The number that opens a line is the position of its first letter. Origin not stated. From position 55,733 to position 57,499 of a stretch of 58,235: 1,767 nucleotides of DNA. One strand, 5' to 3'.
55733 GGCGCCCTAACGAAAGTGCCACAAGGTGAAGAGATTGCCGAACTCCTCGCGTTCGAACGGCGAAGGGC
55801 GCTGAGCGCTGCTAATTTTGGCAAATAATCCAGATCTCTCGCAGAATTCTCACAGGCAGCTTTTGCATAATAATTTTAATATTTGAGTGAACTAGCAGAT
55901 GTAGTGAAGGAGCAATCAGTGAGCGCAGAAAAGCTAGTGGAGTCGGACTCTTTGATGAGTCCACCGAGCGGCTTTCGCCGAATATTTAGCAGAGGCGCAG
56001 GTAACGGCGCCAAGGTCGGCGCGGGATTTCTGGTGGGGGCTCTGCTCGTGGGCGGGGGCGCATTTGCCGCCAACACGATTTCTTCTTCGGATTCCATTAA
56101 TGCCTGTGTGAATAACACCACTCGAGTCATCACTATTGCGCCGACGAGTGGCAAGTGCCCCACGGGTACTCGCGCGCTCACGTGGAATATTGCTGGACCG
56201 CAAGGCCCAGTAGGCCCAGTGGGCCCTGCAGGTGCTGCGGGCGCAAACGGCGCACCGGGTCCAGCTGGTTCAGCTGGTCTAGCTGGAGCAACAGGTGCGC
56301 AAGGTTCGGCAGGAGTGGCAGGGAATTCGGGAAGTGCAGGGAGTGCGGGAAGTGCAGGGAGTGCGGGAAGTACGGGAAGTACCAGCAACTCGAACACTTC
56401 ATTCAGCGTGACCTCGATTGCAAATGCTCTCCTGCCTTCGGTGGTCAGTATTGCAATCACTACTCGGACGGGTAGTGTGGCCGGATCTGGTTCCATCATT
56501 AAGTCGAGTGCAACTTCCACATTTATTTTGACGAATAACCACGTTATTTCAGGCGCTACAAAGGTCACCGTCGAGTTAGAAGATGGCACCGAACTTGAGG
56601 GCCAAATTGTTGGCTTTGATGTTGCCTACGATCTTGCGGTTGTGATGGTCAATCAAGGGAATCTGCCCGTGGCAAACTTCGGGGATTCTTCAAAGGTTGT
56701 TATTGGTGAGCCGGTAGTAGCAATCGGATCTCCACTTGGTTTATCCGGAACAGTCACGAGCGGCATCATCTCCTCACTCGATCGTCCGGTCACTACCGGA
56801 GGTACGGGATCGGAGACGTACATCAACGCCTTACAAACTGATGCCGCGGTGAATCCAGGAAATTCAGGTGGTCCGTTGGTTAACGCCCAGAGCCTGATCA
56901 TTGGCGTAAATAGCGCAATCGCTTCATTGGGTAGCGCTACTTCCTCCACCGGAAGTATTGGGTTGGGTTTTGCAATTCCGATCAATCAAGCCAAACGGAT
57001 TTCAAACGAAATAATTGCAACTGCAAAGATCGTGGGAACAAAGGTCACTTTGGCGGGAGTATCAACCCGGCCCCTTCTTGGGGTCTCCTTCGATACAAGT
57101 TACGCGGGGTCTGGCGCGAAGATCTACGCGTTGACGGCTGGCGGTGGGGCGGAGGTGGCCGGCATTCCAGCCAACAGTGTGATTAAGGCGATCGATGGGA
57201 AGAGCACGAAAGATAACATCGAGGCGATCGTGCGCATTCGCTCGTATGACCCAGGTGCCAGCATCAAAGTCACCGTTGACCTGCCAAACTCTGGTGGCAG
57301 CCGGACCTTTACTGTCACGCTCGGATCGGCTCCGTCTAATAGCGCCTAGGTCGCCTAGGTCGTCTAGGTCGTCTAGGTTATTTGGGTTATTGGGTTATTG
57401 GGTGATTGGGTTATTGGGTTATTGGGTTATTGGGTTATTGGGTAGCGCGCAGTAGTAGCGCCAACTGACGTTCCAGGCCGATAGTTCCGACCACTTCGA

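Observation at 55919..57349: HtrA-type protease fused to an uninterrupted 21-triplet collagen-like (G-X-Y) stalk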

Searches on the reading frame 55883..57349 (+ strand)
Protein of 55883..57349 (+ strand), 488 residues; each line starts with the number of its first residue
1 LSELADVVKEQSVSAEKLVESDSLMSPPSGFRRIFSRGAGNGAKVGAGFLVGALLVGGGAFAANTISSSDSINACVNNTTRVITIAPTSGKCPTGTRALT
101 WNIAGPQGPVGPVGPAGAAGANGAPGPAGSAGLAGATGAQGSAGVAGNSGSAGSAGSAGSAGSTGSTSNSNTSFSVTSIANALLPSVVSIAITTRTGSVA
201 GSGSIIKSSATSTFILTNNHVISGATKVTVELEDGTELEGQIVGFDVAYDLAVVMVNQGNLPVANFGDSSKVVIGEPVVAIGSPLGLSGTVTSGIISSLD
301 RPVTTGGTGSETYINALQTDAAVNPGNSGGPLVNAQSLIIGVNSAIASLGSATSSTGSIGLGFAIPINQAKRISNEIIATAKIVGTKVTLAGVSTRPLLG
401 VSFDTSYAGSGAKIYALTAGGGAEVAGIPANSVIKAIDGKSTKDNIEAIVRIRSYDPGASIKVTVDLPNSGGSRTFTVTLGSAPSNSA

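Call 4: search_protein_families(library=pfam, proteins=[window:55883-57349:+], max_evalue=0.01)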
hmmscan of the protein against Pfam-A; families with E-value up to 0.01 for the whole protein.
window:55883-57349:+ (488 aa): 5 families
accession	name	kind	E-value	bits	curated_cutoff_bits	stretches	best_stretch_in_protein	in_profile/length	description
PF13365.12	Trypsin_2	-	2e-29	103.6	27.6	1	201-342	1-144/144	Trypsin-like peptidase domain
PF00089.32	Trypsin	-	3.5e-14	53.6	20.6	1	185-370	13-216/220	Trypsin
PF01391.23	Collagen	-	6.1e-09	35.9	27.2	1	105-163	1-59/60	Collagen triple helix repeat (20 copies)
PF17820.7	PDZ_6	-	0.0042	17.2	27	0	414-465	2-52/54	PDZ domain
PF01423.28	LSM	-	0.0094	16.1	23.4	0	226-246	9-29/66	LSM domain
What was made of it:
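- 57059..57334 (+): Divergent PDZ domain (residues 381-472). Pfam PDZ_6 scores only 17.2 bits, below the cut-off (call 4).
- On HtrA/DegP family (MEROPS S1C): Trypsin_2 103.6 bits (call 4). Pfam PDZ_6 is sub-threshold (17.2 against 27, call 4).
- Checked: Pfam Collagen PF01391 scores 35.9 bits against a cut-off of 27.2 (call 4). Trypsin_2 scores 103.6 bits (call 4).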

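Call 7: find_homologous_proteins(query=window:55883-57349:+, max_evalue=0.00001)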
Query window:55883-57349:+ (488 aa): 7988 proteins with E <= 0.00001 among 8000 candidates; the best 120 are listed.
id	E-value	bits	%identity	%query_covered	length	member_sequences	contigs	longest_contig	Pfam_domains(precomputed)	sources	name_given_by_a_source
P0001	3.2e-252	855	92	98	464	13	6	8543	PF01391.24,PF13365.13,PF00089.33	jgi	-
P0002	8.6e-244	827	91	95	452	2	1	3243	PF01391.24,PF13365.13,PF00089.33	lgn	-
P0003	1.3e-239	814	87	98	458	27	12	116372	PF01391.24,PF13365.13,PF00089.33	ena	-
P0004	2.8e-238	809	86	98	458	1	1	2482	PF01391.24,PF13365.13,PF00089.33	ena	-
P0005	8.8e-237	804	91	93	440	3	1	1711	PF01391.24,PF13365.13,PF00089.33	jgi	-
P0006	5.0e-219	746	79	98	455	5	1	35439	PF01391.24,PF13365.13,PF00089.33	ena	-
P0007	1.1e-212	725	78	98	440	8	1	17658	PF13365.13,PF00089.33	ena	-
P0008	6.7e-159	548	88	63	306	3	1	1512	PF13365.13,PF05579.20,PF00089.33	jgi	-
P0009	1.8e-149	517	67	65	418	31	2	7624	PF13365.13,PF13180.13,PF00089.33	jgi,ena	-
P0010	9.5e-125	435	52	91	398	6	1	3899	PF13365.13,PF00089.33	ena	-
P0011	1.2e-124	435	52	91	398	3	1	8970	PF13365.13,PF00089.33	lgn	-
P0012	1.7e-124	434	53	91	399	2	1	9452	PF13365.13,PF00089.33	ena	-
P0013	7.1e-124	432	53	91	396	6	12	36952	PF13365.13,PF00089.33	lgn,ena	-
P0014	1.5e-123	431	55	91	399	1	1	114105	PF13365.13,PF13180.13,PF00089.33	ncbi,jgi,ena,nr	ncbi:MAG TPA: trypsin-like peptidase domain-containing protein [Candidatus Nanopelagicaceae bacteriu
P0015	1.7e-123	431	55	91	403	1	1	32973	PF13365.13,PF13180.13,PF00089.33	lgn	-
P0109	2.6e-108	381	50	86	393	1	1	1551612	PF13365.13,PF00089.33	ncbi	-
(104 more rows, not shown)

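Call 12: find_related_loci(query=window:55919-57346:+, collection=genome_contigs, flank=6000)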
Query window:55919-57346:+ (476 aa) in genome_contigs; peptide patterns used: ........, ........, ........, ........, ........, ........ (x = any residue, [..] = any of these).
600 stretches matched a pattern (row limit reached: there are more); 584 encode a relative of the query (tblastn E <= 1e-3); the best 80 are kept; 80 distinct loci.
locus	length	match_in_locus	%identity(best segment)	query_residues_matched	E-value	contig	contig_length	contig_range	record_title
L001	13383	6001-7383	89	1-476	0e+0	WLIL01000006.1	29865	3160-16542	MAG: Actinomycetota bacterium isolate UFOp-RH-14apr17-157 RH-14apr17-157-c6, whole genome shotgun sequence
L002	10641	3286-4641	80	1-476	0e+0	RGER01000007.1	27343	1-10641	MAG: Actinomycetota bacterium isolate WB6_2B_271 contig_100_6, whole genome shotgun sequence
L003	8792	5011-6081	51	55-475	1e-110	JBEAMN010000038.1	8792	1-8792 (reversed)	MAG: Actinomycetota bacterium isolate lowercolorado_2019_sw_WHONDRS-S19S_0063_B_bin.139 scaffold_770047, whole genome sh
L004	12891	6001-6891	52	163-470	5e-83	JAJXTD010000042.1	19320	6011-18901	MAG: Actinomycetes bacterium isolate BP4.bin34 NODE_3187_length_19320_cov_6.325744, whole genome shotgun sequence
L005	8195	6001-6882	52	163-468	1e-80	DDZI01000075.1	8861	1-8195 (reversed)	MAG TPA_asm: Actinobacteria bacterium UBA3012 UBA3012_contig_6656, whole genome shotgun sequence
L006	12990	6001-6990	48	121-468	4e-79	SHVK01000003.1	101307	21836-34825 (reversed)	MAG: Candidatus Nanopelagicaceae bacterium isolate Baikal-deep-G34 BACOMB-C520, whole genome shotgun sequence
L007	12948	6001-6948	47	153-473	6e-79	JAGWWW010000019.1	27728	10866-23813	MAG: Actinomycetales bacterium isolate REEB452 contig-150_3010, whole genome shotgun sequence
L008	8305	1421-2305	50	163-469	7e-78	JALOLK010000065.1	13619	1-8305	MAG: Candidatus Nanopelagicales bacterium isolate Prado023 scaffold_4388, whole genome shotgun sequence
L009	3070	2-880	50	168-475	6e-78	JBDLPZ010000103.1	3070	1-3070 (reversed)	MAG: Actinomycetota bacterium isolate hugercreek_2019_sw_WHONDRS-S19S_0044_B_bin.80 scaffold_544110, whole genome shotgu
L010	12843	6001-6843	50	163-453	8e-76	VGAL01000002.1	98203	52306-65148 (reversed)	MAG: Actinomycetota bacterium isolate K_Offshore_0m_m1_007 K_Offshore_0m_m1_007_Ga0194134_10000171, whole genome shotgun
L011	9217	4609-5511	48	163-467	1e-75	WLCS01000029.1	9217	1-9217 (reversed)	MAG: Actinomycetota bacterium isolate UFOp-RE-14apr17-291 RE-14apr17-291-c29, whole genome shotgun sequence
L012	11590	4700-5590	51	163-468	3e-75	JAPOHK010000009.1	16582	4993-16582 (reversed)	MAG: Candidatus Planktophila limnetica isolate bin7 k141_4257387_length_16582_cov_9.0000, whole genome shotgun sequence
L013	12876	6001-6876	51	163-452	8e-74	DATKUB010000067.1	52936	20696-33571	MAG TPA_asm: Candidatus Nanopelagicaceae bacterium isolate SMAG_U14096 k141_960345, whole genome shotgun sequence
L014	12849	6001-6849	50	163-454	5e-75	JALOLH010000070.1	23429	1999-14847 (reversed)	MAG: Candidatus Nanopelagicales bacterium isolate Prado020 scaffold_4325, whole genome shotgun sequence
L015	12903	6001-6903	48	163-467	1e-73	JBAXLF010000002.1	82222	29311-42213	MAG: Actinomycetota bacterium isolate ELA420 MAG420_2, whole genome shotgun sequence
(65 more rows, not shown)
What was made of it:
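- Tried and rejected: Genome scan with the protease (call 12).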

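Call 13: search_solved_structures(query=window:55919-57346:+, max_evalue=0.001, show_alignments=1)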
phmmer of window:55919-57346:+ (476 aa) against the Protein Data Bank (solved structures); distinct sequences matched with E-value up to 0.001: 122 (the best 60 are shown).
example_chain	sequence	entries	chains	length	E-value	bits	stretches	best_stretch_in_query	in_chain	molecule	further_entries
1y8t_A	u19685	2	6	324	1.1e-57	199.2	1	163-472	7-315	hypothetical protein Rv0983 | PROBABLE SERINE PROTEASE PEPD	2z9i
7w23_A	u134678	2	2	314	6.1e-49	170.4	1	164-452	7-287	Probable serine protease HtrA1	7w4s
6ieo_A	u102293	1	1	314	6.3e-49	170.3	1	164-452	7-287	Probable serine protease HtrA (DEGP protein)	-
7w4v_A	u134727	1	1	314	7e-49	170.2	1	164-452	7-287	Probable serine protease HtrA1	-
7w25_A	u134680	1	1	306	7.4e-49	170.1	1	165-452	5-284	Probable serine protease HtrA1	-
7vz0_A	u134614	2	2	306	8.5e-49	169.9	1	165-452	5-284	Probable serine protease HtrA1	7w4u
7vyz_A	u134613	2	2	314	1.3e-48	169.3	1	164-452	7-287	Probable serine protease HtrA1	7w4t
5zvj_A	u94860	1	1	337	1.4e-48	169.2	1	160-455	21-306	Serine protease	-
7w22_A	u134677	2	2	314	5.3e-48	167.3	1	164-452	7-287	Probable serine protease HtrA1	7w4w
7w4r_A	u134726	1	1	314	8.5e-48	166.6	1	164-452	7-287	Probable serine protease HtrA1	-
7w21_A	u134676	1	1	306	9e-48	166.5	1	165-452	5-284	Probable serine protease HtrA1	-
7w24_A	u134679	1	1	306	9.1e-48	166.5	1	165-452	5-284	Probable serine protease HtrA1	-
22kg_A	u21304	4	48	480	7.4e-42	147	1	186-474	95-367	Probable periplasmic serine endoprotease DegP-like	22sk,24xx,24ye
3stj_A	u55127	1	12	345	1.9e-39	139.1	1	189-471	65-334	Protease degQ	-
5b6l_A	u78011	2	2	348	2.5e-39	138.7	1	183-440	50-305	Putative serine protease HhoA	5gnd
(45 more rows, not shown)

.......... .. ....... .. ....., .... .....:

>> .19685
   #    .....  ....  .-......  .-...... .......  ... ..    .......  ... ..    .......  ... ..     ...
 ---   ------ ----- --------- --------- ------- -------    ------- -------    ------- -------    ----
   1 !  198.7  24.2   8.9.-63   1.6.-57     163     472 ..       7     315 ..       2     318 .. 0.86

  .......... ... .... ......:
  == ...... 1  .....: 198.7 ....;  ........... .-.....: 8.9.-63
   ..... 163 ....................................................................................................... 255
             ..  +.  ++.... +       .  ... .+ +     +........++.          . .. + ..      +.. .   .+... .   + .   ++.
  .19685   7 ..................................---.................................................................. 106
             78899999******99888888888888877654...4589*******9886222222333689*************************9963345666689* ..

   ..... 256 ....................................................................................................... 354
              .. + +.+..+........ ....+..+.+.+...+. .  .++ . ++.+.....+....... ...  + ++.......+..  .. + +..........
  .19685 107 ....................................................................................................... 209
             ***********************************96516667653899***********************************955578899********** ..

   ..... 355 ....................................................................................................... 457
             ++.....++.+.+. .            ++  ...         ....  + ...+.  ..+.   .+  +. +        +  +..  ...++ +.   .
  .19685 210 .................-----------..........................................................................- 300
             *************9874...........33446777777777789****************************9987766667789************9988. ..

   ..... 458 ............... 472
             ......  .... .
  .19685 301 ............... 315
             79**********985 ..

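Call 15: find_encoding_contigs(protein=P0109, flank=5000, max_places=2)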
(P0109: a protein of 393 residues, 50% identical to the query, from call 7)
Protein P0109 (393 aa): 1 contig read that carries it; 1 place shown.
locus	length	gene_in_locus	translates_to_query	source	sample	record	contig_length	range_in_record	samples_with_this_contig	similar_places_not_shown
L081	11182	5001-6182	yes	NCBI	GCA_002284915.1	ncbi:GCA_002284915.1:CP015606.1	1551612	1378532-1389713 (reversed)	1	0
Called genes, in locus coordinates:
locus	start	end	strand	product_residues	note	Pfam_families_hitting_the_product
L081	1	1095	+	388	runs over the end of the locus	PF01207:Dus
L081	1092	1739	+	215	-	PF02698:DUF218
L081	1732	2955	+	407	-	PF01966:HD, PF13286:HD_assoc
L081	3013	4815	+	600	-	PF01807:Zn_ribbon_DnaG, PF08275:DNAG_N, PF01751:Toprim, PF13155:Toprim_2, PF13662:Toprim_4, PF10410:DnaB_bind, PF08278:DnaG_DnaB_bind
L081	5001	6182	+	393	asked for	PF00089:Trypsin, PF13365:Trypsin_2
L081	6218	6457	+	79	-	PF01842:ACT (weak)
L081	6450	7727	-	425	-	PF03952:Enolase_N, PF00113:Enolase_C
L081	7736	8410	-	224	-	PF03737:RraA-like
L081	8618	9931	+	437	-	PF01547:SBP_bac_1, PF13416:SBP_bac_8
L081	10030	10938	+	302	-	PF00528:BPD_transp_1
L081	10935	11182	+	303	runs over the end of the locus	PF00528:BPD_transp_1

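Call 16: find_encoding_contigs(protein=P0014, flank=5000, max_places=2)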
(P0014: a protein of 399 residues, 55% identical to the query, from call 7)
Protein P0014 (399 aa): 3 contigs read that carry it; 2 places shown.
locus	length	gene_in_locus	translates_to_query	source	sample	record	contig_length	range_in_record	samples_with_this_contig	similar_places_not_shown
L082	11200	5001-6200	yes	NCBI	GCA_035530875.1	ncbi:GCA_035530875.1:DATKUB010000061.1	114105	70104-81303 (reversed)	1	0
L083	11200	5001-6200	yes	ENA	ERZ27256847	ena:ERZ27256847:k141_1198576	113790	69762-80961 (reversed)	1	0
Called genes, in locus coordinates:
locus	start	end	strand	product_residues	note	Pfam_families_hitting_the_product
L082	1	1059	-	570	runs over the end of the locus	PF16995:tRNA-synt_2_TM (weak), PF09924:LPG_synthase_C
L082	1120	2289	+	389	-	PF08245:Mur_ligase_M (weak), PF08353:MurT_C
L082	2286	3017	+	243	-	PF07685:GATase_3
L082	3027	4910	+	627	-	PF05425:CopD, PF09678:Caa3_CtaG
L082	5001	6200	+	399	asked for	PF00089:Trypsin, PF13365:Trypsin_2, PF13180:PDZ_2 (weak)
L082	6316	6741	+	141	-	PF00571:CBS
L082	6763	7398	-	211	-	PF01551:Peptidase_M23 (weak)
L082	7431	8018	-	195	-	PF07796:DUF1638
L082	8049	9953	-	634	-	PF00111:Fer2, PF17650:RACo_linker, PF17651:Raco_middle, PF14574:RACo_C_ter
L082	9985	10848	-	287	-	PF00809:Pterin_bind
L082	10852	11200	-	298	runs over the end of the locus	PF02219:MTHFR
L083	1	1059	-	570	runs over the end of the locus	PF16995:tRNA-synt_2_TM (weak), PF09924:LPG_synthase_C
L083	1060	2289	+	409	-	PF08245:Mur_ligase_M (weak), PF08353:MurT_C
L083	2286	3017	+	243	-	PF07685:GATase_3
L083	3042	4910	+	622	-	PF05425:CopD, PF09678:Caa3_CtaG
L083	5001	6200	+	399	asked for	PF00089:Trypsin, PF13365:Trypsin_2, PF13180:PDZ_2 (weak)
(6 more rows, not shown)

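Call 36: search_protein_families(library=ncbifam, proteins=[window:55919-57346:+], max_evalue=0.01)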
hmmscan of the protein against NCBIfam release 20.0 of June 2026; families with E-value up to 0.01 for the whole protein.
window:55919-57346:+ (476 aa): 14 families
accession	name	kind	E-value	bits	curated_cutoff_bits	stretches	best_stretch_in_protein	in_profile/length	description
TIGR02037.1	degP_htrA_DO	subfamily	2.8e-67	227.5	416.2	1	183-474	56-333/434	Do family serine endopeptidase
NF041521.1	HhoA_HhoB_HtrA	equivalog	8.8e-56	189.6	450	1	186-454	56-319/335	HhoA/HhoB/HtrA family serine endopeptidase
NF050055.1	SerProtHtrAMycob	equivalog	1.3e-55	189.3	800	1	160-453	200-485/502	serine protease HtrA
NF047968.1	SerProtHtrA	equivalog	5.5e-53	180.6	470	1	161-454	51-345/357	serine protease HtrA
NF007526.1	PRK10139.1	equivalog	1.2e-46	159.4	756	1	188-475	92-366/456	serine endoprotease DegQ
NF053637.1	SerProtHtrAspr2045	equivalog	2.8e-45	154.9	650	1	186-373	102-290/394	serine protease HtrA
NF008147.1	PRK10898.1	equivalog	4e-44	151.2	408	1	186-454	77-335/352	outer membrane-stress sensor serine endopeptidase DegS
TIGR02038.1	protease_degS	equivalog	4.2e-40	137.9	422.95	1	186-453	75-333/351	outer membrane-stress sensor serine endopeptidase DegS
NF008189.1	PRK10942.1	equivalog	5.6e-40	137.2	720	1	188-442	114-357/477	serine endoprotease DegP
NF040960.1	MamE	equivalog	2.4e-32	112.3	800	1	165-367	98-295/659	magnetosome formation protease MamE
NF033740.0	MarP_fam_protase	equivalog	4.8e-19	68.6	250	1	159-333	181-353/390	MarP family serine protease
NF038329.2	gly_rich_SclB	equivalog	4.6e-09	35.7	325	1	92-155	164-227/442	LPXTG-anchored collagen-like adhesin Scl2/SclB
NF046116.1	adhesin_Lcl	equivalog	6.6e-09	34.8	500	1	67-155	44-131/431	collagen-like adhesin Lcl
NF038330.1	adhesin_SclA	exception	1.9e-07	31.1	400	1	93-155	177-239/405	LPXTG-anchored collagen-like adhesin Scl1/SclA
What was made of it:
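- On NCBIfam equivalogs for HtrA, DegP, DegQ, DegS and mycobacterial HtrA: Best hits are TIGR02037 at 227.5 bits (cut-off 416) and SerProtHtrAMycob at 189 bits (cut-off 800) (call 36).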

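Call 38: predict_structure(alignment_id=A2)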
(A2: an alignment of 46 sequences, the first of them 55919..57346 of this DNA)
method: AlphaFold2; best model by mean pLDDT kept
length: 476 residues; sequences in the alignment: 46
mean_pLDDT: 74.2   pTM: 0.65
mean pLDDT of the five models: 74.2, 71.8, 71.4, 69.7, 66.5
residues with pLDDT >= 90: 225; 70-90: 90; 50-70: 28; < 50: 133
segments of 3 or more residues with pLDDT < 50: 1-6, 8-14, 16-56, 93-159, 339-347
pLDDT, mean of each block of 10 residues (from residue 1): 41 39 36 36 35 50 78 74 77 41 36 33 32 34 32 38 85 92 88 96 95 93 94 93 97 95 92 62 90 76 89 87 95 69 51 95 97 94 94 94 96 97 96 92 94 94 97 73
secondary structure, 60 per line:
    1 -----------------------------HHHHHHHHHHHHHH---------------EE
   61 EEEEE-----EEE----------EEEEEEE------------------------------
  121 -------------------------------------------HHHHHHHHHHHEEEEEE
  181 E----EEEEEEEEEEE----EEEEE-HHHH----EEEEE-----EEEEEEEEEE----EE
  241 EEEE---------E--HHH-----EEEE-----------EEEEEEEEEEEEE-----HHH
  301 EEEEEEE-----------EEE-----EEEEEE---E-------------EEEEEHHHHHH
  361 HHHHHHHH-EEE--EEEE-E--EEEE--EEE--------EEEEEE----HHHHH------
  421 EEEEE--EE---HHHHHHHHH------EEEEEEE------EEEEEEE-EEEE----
elements in order: H30-43 E59-65 E71-73 E84-90 H164-174 E175-181 E186-196 E201-205 H207-210 E215-219 E225-234 E239-244 E265-268 E280-292 E301-307 E319-321 E327-332 E350-354 H355-368 E370-372 E375-378 E383-386 E389-391 E400-405 H410-414 E421-425 H433-441 E448-454 E461-467 E469-472
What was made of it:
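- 57023..57058 (+): 12-residue insertion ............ between protease and PDZ, modelled as a small beta-hairpin. Strands at 370-372 and 375-378 (call 38).
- The AF2 monomer gives pLDDT below 50 for residues 93-159 (call 38). AF2 pLDDT is below 50 for the stalk (call 38).
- Tried and rejected: AF2 monomer (call 38).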
